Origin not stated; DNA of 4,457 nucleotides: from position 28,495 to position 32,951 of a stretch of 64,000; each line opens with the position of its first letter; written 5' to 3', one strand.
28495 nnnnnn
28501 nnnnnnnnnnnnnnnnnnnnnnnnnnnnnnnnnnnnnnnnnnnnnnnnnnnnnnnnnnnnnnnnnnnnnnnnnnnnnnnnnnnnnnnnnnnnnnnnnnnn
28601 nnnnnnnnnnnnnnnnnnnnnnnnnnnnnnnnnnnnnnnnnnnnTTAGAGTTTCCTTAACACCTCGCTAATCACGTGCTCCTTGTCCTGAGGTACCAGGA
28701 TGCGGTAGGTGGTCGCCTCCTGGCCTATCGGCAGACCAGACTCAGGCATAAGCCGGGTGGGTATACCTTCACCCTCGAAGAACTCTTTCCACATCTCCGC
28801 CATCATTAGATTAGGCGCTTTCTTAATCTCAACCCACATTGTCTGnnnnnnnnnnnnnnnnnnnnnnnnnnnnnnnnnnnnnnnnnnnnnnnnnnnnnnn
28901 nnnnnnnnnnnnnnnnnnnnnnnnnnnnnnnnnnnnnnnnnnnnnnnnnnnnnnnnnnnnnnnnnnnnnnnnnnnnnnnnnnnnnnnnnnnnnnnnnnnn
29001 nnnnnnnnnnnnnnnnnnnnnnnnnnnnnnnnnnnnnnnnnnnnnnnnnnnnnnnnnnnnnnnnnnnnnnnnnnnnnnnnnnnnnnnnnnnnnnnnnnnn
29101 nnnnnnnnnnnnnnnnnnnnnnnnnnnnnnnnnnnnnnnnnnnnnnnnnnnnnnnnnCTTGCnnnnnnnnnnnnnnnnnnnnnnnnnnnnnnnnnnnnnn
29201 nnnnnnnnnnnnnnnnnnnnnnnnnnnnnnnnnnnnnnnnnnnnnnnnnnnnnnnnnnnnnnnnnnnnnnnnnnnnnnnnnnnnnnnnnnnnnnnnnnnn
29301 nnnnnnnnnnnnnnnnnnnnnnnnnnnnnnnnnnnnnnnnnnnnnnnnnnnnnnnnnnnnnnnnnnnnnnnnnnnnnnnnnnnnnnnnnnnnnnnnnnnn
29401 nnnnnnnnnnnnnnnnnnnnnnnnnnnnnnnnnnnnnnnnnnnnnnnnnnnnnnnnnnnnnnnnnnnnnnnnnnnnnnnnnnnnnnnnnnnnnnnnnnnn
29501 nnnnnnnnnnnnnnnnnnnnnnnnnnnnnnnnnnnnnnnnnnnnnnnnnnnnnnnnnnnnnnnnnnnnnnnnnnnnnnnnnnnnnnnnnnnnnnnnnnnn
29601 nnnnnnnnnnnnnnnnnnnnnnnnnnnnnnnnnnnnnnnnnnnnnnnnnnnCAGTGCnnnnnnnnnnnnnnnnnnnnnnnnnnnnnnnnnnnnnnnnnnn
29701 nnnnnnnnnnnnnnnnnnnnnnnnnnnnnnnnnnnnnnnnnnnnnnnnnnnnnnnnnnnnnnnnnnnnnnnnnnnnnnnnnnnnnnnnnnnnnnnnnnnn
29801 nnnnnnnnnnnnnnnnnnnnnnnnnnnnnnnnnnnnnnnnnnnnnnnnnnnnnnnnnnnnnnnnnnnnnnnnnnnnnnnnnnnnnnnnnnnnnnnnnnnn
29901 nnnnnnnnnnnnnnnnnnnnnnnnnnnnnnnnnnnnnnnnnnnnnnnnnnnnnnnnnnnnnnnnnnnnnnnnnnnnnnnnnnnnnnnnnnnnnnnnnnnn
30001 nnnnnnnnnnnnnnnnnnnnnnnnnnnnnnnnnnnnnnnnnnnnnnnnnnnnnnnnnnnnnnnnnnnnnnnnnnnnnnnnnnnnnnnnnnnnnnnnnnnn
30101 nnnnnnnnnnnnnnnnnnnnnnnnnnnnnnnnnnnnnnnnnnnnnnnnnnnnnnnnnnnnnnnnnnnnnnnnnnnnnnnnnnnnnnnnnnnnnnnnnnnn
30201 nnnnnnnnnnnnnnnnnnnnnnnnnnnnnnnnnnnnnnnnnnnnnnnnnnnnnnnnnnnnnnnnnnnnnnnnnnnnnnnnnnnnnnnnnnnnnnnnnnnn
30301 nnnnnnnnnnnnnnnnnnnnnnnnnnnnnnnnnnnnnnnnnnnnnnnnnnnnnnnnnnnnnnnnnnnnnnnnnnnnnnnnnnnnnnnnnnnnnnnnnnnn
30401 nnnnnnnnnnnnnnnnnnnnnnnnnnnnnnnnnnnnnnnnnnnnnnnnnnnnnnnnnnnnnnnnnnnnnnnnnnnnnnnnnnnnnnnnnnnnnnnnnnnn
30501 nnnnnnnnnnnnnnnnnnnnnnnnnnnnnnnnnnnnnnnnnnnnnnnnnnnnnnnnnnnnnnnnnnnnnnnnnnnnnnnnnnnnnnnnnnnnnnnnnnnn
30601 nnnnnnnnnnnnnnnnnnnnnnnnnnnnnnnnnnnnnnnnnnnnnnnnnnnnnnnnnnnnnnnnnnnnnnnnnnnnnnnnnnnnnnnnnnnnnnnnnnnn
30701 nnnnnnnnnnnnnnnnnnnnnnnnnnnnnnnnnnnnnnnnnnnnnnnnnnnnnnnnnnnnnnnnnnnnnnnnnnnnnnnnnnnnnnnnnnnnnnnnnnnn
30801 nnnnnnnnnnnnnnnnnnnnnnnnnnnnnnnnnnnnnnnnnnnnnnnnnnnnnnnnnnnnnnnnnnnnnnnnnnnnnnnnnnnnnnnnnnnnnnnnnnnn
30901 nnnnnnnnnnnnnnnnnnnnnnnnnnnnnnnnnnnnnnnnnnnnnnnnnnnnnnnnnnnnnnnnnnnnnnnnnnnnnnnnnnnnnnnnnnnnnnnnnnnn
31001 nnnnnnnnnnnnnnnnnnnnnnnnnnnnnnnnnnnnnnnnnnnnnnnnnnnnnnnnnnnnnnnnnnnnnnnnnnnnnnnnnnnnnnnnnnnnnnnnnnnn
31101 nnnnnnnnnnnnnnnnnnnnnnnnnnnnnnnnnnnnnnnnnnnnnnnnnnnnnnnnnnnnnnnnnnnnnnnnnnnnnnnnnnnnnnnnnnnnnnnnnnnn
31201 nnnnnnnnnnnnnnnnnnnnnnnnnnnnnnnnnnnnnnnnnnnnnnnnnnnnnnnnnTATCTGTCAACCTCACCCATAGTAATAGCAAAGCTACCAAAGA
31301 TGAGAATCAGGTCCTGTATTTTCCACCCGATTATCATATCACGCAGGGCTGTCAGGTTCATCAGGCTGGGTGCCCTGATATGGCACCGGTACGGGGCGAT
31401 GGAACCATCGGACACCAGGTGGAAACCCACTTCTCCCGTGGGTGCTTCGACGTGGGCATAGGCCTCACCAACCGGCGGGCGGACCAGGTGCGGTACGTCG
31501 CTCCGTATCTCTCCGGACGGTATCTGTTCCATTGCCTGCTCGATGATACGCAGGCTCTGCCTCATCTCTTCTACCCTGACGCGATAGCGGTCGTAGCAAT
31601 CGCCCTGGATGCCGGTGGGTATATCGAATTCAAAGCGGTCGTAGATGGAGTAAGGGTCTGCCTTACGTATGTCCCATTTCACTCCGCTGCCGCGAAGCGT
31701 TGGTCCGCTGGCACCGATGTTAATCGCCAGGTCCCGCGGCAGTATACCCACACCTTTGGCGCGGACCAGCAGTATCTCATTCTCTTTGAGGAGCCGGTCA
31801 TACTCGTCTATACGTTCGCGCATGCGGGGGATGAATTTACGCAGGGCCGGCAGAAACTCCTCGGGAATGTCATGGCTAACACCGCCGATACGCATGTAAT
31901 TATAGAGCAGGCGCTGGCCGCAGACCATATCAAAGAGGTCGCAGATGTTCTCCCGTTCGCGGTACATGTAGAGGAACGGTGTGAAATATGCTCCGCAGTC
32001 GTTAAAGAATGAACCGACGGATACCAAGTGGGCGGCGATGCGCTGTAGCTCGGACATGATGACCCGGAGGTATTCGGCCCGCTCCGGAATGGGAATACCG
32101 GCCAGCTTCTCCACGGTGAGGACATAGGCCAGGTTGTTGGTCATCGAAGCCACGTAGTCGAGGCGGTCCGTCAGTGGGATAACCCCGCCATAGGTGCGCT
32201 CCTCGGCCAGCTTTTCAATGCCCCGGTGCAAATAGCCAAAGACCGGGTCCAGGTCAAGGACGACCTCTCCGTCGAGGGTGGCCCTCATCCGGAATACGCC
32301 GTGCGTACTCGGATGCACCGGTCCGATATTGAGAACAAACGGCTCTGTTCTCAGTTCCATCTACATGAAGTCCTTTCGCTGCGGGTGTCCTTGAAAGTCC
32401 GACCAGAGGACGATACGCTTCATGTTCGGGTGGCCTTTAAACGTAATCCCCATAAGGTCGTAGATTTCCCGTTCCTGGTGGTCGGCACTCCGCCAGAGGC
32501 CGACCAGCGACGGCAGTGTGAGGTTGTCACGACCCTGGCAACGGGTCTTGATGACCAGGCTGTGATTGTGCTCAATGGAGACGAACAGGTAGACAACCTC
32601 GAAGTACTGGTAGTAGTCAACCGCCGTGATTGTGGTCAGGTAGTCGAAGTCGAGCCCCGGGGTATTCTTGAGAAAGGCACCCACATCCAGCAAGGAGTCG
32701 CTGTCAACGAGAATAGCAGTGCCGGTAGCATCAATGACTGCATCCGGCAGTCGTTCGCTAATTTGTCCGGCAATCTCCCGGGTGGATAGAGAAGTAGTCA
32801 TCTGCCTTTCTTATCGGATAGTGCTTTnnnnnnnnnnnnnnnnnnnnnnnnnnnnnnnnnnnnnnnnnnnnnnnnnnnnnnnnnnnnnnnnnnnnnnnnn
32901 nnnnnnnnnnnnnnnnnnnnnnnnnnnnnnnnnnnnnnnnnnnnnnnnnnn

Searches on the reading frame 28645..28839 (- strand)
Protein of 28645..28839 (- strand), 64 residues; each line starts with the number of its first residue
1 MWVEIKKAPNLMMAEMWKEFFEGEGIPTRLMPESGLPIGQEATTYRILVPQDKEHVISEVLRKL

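Call 25: search_protein_families(library=pfam, proteins=[window:28645-28839:-], max_evalue=0.01)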
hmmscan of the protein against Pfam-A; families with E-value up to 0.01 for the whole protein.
window:28645-28839:- (64 aa): 0 families

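Call 69: find_related_loci(query=window:28648-28839:-, collection=genome_contigs, flank=1500)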
Query window:28648-28839:- (64 aa) in genome_contigs; peptide patterns used: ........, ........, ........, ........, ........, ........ (x = any residue, [..] = any of these).
375 stretches matched a pattern; 246 encode a relative of the query (tblastn E <= 1e-3); the best 80 are kept; 80 distinct loci.
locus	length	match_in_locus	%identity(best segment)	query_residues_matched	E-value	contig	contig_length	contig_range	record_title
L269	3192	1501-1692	91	1-64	4e-36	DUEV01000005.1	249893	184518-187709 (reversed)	MAG TPA_asm: Dehalococcoidia bacterium isolate W156 Contig5, whole genome shotgun sequence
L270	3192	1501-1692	89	1-64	1e-35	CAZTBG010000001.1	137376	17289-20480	MAG TPA_asm: uncultured Dehalococcoidales bacterium isolate SRP214966_co4_511 genome assembly, contig: NODE_11_length_13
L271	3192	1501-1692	88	1-64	1e-35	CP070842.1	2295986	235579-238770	MAG: Dehalococcoidales bacterium isolate bin10 chromosome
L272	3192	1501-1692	86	1-64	1e-34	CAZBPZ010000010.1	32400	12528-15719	MAG TPA_asm: uncultured Dehalococcoidales bacterium isolate binchicken_co184_600 genome assembly, contig: NODE_1887_leng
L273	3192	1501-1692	84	1-64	8e-35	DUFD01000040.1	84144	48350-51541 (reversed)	MAG TPA_asm: Dehalococcoidia bacterium isolate W589 Contig40, whole genome shotgun sequence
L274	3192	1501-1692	83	1-64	2e-34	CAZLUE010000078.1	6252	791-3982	MAG TPA_asm: uncultured Dehalococcoidales bacterium isolate SRP308112_co1_429 genome assembly, contig: NODE_25058_length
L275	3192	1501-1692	84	1-64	3e-33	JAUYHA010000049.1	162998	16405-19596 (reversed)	MAG: Dehalococcoidales bacterium isolate C24_maxbin.057 C24_k141_599229, whole genome shotgun sequence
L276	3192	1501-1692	78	1-64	1e-32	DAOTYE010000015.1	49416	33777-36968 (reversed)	MAG TPA_asm: Dehalococcoidales bacterium isolate H23_307 k115_752613, whole genome shotgun sequence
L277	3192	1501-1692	78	1-64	2e-32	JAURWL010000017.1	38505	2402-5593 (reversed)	MAG: Dehalococcoidales bacterium isolate E10_concoct.bin.145 E10_k141_319429, whole genome shotgun sequence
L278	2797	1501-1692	78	1-64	6e-32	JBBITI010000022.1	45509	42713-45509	MAG: Dehalococcoidales bacterium isolate CYS170214_bin_393 NODE_618_length_45509_cov_4.825428, whole genome shotgun sequ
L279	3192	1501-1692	78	1-64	2e-31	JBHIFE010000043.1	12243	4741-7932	MAG: Dehalococcoidales bacterium isolate b1.sp3_bin.55 NODE_1300_length_12243_cov_6.090007, whole genome shotgun sequenc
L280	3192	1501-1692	77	1-64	1e-31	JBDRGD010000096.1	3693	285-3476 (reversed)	MAG: Chloroflexota bacterium isolate MEGAHIT-group-1.411 k141_8371844, whole genome shotgun sequence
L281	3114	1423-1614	77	1-64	7e-32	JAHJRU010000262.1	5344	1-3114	MAG: Chloroflexota bacterium isolate OS_PC_MetaG.mb.164 OS_PC_MetaG.mb.164_k141_779342, whole genome shotgun sequence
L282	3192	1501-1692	77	1-64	2e-31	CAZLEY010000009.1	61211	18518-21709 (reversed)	MAG TPA_asm: uncultured Dehalococcoidaceae bacterium isolate binchicken_co228_510 genome assembly, contig: NODE_473_leng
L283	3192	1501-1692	77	1-64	3e-31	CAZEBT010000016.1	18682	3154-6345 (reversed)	MAG TPA_asm: uncultured Dehalococcoidales bacterium isolate binchicken_co100_414 genome assembly, contig: NODE_4579_leng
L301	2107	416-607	77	1-64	2e-30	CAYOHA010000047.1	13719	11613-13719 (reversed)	MAG TPA_asm: uncultured Dehalococcoidales bacterium isolate binchicken_co376_250 genome assembly, contig: NODE_4792_leng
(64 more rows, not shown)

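Call 72: find_homologous_proteins(query=window:28648-28839:-, max_evalue=0.001)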
Query window:28648-28839:- (64 aa): 805 proteins with E <= 0.001 among 805 candidates; the best 120 are listed.
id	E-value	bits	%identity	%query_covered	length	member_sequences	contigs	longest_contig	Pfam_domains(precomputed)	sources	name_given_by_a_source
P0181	1.9e-34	133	97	100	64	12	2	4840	-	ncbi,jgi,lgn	-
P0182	2.1e-34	133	97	100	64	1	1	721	-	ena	-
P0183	9.5e-34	131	95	100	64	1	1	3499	-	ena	-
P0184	1.9e-33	130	97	100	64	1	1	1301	-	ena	-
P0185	7.5e-33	128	94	100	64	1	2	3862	-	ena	-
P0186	7.8e-33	128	94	100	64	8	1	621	-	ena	-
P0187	1.9e-32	127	92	100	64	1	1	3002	-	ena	-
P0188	4.6e-32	126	91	100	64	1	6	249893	-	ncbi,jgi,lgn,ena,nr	ncbi:MAG TPA: hypothetical protein G4O10_06325 [Dehalococcoidia bacterium]|nr:hypothetical protein [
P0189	7.6e-32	125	89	100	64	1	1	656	-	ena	-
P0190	7.8e-32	125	88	100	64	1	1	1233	-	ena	-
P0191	8.6e-32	125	88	100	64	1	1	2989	-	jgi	jgi:hypothetical protein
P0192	1.0e-31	125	89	100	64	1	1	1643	-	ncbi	-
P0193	1.1e-31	125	89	100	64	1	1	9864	-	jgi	-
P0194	1.3e-31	125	88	100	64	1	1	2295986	-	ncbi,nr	ncbi:MAG: hypothetical protein JSV77_01210 [Dehalococcoidales bacterium]|nr:MAG: hypothetical protei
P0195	1.4e-31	124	88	100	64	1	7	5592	-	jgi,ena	jgi:hypothetical protein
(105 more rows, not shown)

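Call 81: predict_structure(alignment_id=A7)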
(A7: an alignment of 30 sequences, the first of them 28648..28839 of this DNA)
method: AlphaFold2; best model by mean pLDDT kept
length: 64 residues; sequences in the alignment: 30
mean_pLDDT: 90.2   pTM: 0.76
mean pLDDT of the five models: 90.2, 89.9, 89.6, 89.1, 87.3
residues with pLDDT >= 90: 43; 70-90: 20; 50-70: 1; < 50: 0
segments of 3 or more residues with pLDDT < 50: none
pLDDT, mean of each block of 10 residues (from residue 1): 94 96 94 81 93 87 81
secondary structure, 60 per line:
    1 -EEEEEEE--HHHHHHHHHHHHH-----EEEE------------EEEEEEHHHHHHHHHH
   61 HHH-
elements in order: E2-8 H11-23 E29-32 E45-50 H51-63

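Call 83: fold_search(model_id=the predicted structure, library=pdb)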
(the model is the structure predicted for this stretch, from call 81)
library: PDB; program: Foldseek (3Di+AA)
matches with E <= 10: 616; with E <= 0.001: 0
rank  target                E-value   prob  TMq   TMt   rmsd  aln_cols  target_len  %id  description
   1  8axn_a                2.5e-01  0.99  0.72  0.28   2.6        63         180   13  Inner membrane ring and secretin N0 N1 domains of the type 3 secretion system of Shigella flexneri (released 2023-03-01)
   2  3m05_C                4.1e-01  0.38  0.39  0.28   6.0        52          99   13  The crystal structure of a functionally unknown protein PEPE_1480 from Pediococcus pentosaceus ATCC 25745 (released 2010-03-16)
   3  3m7m                  4.1e-01  0.25  0.34  0.12   9.6        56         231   27  Crystal structure of monomeric hsp33 (released 2011-01-26)
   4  1osc_B                4.4e-01  0.60  0.52  0.34   7.3        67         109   16  Crystal structure of rat CUTA1 at 2.15 A resolution (released 2003-11-25)
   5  8t6c_H                4.7e-01  0.57  0.50  0.35   7.2        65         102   17  Crystal structure of T33-18.2: Deep-learning sequence design of co-assembling tetrahedron protein nanoparticles (released 2024-04-24)
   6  6ozd_A                5.3e-01  0.77  0.60  0.10   4.9        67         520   13  Crystal structure of Putative exported protein (BPSS2145) from Burkholderia pseudomallei K96243 (released 2019-06-12)
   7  6rwx_a                5.7e-01  0.92  0.64  0.26   3.2        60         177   13  Periplasmic inner membrane ring of the Shigella type 3 secretion system (released 2020-02-12)
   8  8t6c_E                5.7e-01  0.51  0.50  0.33   7.2        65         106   17  Crystal structure of T33-18.2: Deep-learning sequence design of co-assembling tetrahedron protein nanoparticles (released 2024-04-24)
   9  3g2e_C                5.7e-01  0.44  0.43  0.18   4.7        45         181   16  Structure of putative OORC subunit of 2-oxoglutarate:acceptor oxidoreductase from Campylobacter jejuni (released 2009-03-24)
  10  4lij_A                5.7e-01  0.23  0.38  0.35   5.9        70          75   16  Crystal structure of a far upstream element (FUSE) binding protein 1 (FUBP1) from Homo sapiens at 1.95 A resolution (released 2013-11-27)
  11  1xk8_D                6.5e-01  0.51  0.52  0.35   7.3        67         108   15  Divalent cation tolerant protein CUTA from Homo sapiens O60888 (released 2004-10-19)
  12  7e2c_G                6.5e-01  0.20  0.36  0.14   5.8        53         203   21  Monomer of TRAPPII (open) (released 2022-02-09)
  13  7e93_G                6.5e-01  0.20  0.36  0.14   5.8        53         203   21  Intact TRAPPII (state III). (released 2022-02-09)
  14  3m05_B                6.9e-01  0.44  0.47  0.33   5.8        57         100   14  The crystal structure of a functionally unknown protein PEPE_1480 from Pediococcus pentosaceus ATCC 25745 (released 2010-03-16)
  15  1i7f                  6.9e-01  0.13  0.31  0.12   9.7        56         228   25  CRYSTAL STRUCTURE OF THE HSP33 DOMAIN WITH CONSTITUTIVE CHAPERONE ACTIVITY (released 2001-05-09)
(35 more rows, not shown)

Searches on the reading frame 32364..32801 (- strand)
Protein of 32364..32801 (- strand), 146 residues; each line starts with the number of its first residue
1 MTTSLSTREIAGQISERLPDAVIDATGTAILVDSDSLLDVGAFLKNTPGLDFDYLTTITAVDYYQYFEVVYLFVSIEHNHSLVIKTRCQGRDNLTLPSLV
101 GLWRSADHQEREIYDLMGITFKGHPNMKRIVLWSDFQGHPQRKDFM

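Call 31: find_related_loci(query=A2, collection=genome_contigs, flank=2500)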
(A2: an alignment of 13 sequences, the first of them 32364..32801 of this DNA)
Query A2 (146 aa) in genome_contigs; peptide patterns used: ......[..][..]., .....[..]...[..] (x = any residue, [..] = any of these).
600 stretches matched a pattern (row limit reached: there are more); 590 encode a relative of the query (tblastn E <= 1e-3); the best 80 are kept; 80 distinct loci.
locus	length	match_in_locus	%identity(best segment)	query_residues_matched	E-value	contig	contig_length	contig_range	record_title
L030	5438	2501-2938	69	1-146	4e-69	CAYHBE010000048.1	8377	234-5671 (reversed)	MAG TPA_asm: uncultured Dehalococcoidales bacterium isolate ERP119294_co1_329 genome assembly, contig: NODE_12179_length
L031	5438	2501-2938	70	1-146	5e-71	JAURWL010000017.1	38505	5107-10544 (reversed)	MAG: Dehalococcoidales bacterium isolate E10_concoct.bin.145 E10_k141_319429, whole genome shotgun sequence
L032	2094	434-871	63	1-146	7e-67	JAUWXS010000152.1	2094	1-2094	MAG: Dehalococcoidia bacterium isolate CSMAG_2690 CSMAG_2690_k141_139180_length_2094_cov_5.7942, whole genome shotgun se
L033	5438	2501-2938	58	1-146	7e-62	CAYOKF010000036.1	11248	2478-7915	MAG TPA_asm: uncultured Dehalococcoidaceae bacterium isolate binchicken_co334_148 genome assembly, contig: NODE_10665_le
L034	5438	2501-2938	49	1-146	5e-49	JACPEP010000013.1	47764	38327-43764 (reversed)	MAG: Chloroflexi bacterium isolate NC_groundwater_338_Ag_B-0.1um_58_18 GD18-4_B1_scaffold_524417, whole genome shotgun s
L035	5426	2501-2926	48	5-146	2e-44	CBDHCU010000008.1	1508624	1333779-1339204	MAG: Dehalococcoidia bacterium isolate 55646556-b4c4-4674-9987-911c49b4817b genome assembly, contig: contig_6, whole gen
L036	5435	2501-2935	48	1-145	2e-39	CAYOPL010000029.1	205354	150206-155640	MAG TPA_asm: uncultured Dehalococcoidia bacterium isolate SRP338948_co1_117 genome assembly, contig: k141_413401, whole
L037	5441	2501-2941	45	1-146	1e-39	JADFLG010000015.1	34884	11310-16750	MAG: Chloroflexota bacterium isolate B50T3L14 B50T3L14_NODE552, whole genome shotgun sequence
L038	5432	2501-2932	45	5-145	1e-37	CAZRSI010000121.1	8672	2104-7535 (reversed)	MAG TPA_asm: uncultured Anaerolineae bacterium isolate binchicken_co6_220 genome assembly, contig: NODE_10313_length_867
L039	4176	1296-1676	44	18-145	4e-37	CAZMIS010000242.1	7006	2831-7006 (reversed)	MAG TPA_asm: uncultured Anaerolineales bacterium isolate binchicken_co111_72 genome assembly, contig: NODE_23789_length_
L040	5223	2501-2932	40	2-146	2e-36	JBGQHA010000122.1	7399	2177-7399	MAG: Dehalococcoidia bacterium isolate OBJ2_061818_090_14 k141_964251_length_7399_cov_49.6750, whole genome shotgun sequ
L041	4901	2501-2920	44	9-146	1e-34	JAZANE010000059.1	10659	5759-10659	MAG: Chloroflexota bacterium isolate XB_MAG955 DB_MAG955_0059, whole genome shotgun sequence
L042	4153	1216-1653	39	1-146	1e-33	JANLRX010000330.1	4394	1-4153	MAG: Chloroflexota bacterium isolate OTE_25_metabat_74 OTE_25_k141_2002154, whole genome shotgun sequence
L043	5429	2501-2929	40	10-145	1e-33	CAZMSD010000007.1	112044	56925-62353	MAG TPA_asm: uncultured Bacteroidaceae bacterium isolate binchicken_co65_461 genome assembly, contig: NODE_443_length_11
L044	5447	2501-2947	39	7-146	5e-33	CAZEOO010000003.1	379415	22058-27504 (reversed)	MAG TPA_asm: uncultured Chthoniobacteraceae bacterium isolate SRP216815_co1_285 genome assembly, contig: NODE_21_length_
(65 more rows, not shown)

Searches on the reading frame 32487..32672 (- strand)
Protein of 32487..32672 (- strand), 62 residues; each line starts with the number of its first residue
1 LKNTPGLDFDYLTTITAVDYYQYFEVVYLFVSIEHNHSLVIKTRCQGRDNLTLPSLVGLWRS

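Call 37: find_related_loci(query=A3, collection=genome_contigs, flank=2000)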
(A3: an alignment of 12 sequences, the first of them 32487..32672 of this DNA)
Query A3 (62 aa) in genome_contigs; peptide patterns used: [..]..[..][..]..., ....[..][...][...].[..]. (x = any residue, [..] = any of these).
222 stretches matched a pattern; 164 encode a relative of the query (tblastn E <= 1e-3); the best 80 are kept; 80 distinct loci.
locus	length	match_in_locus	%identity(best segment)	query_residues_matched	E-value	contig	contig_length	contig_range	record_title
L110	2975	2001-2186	97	1-62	8e-39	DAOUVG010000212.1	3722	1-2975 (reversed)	MAG TPA_asm: Dehalococcoidales bacterium isolate CSMAG_843 CSMAG_843_k141_171683_length_3722_cov_7.7920, whole genome sh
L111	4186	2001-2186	87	1-62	6e-34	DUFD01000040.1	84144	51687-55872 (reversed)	MAG TPA_asm: Dehalococcoidia bacterium isolate W589 Contig40, whole genome shotgun sequence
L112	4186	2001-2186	79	1-62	2e-31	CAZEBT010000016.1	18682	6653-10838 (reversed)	MAG TPA_asm: uncultured Dehalococcoidales bacterium isolate binchicken_co100_414 genome assembly, contig: NODE_4579_leng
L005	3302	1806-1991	74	1-62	4e-31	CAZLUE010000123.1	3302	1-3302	MAG TPA_asm: uncultured Dehalococcoidales bacterium isolate SRP308112_co1_429 genome assembly, contig: NODE_61598_length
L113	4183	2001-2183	82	1-62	6e-31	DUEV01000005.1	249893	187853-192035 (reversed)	MAG TPA_asm: Dehalococcoidia bacterium isolate W156 Contig5, whole genome shotgun sequence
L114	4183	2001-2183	81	1-62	5e-31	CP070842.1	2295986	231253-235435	MAG: Dehalococcoidales bacterium isolate bin10 chromosome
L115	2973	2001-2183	79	1-61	2e-30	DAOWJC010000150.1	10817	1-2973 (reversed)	MAG TPA_asm: Dehalococcoidia bacterium isolate CSMAG_2059 CSMAG_2059_k141_2576586_length_10817_cov_63.7126, whole genome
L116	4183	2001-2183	79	1-62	5e-30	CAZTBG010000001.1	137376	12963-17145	MAG TPA_asm: uncultured Dehalococcoidales bacterium isolate SRP214966_co4_511 genome assembly, contig: NODE_11_length_13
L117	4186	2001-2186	77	1-62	1e-29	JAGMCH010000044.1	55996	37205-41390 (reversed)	MAG: Dehalococcoidales bacterium isolate RS_16_7 ZL425.bin.7.fa_44, whole genome shotgun sequence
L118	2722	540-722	70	1-61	3e-29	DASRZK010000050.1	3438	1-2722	MAG TPA_asm: Dehalococcoidales bacterium isolate SMAG_U14204 k141_4894562, whole genome shotgun sequence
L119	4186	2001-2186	74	1-62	2e-29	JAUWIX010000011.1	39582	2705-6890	MAG: Dehalococcoidia bacterium isolate CSMAG_2305 CSMAG_2305_k127_8393155_length_39582_cov_29.9997, whole genome shotgun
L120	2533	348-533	73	1-62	2e-29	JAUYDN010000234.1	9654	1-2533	MAG: Dehalococcoidia bacterium isolate C20_metabat.bin.39 C20_k141_357863, whole genome shotgun sequence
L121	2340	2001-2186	74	1-62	1e-29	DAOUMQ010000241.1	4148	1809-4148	MAG TPA_asm: Dehalococcoidales bacterium isolate W73_232 k137_1423236, whole genome shotgun sequence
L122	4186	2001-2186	71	1-62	2e-29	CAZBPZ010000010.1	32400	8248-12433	MAG TPA_asm: uncultured Dehalococcoidales bacterium isolate binchicken_co184_600 genome assembly, contig: NODE_1887_leng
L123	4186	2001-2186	73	1-62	3e-29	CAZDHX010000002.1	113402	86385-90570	MAG TPA_asm: uncultured Dehalococcoidales bacterium isolate binchicken_co294_154 genome assembly, contig: NODE_304_lengt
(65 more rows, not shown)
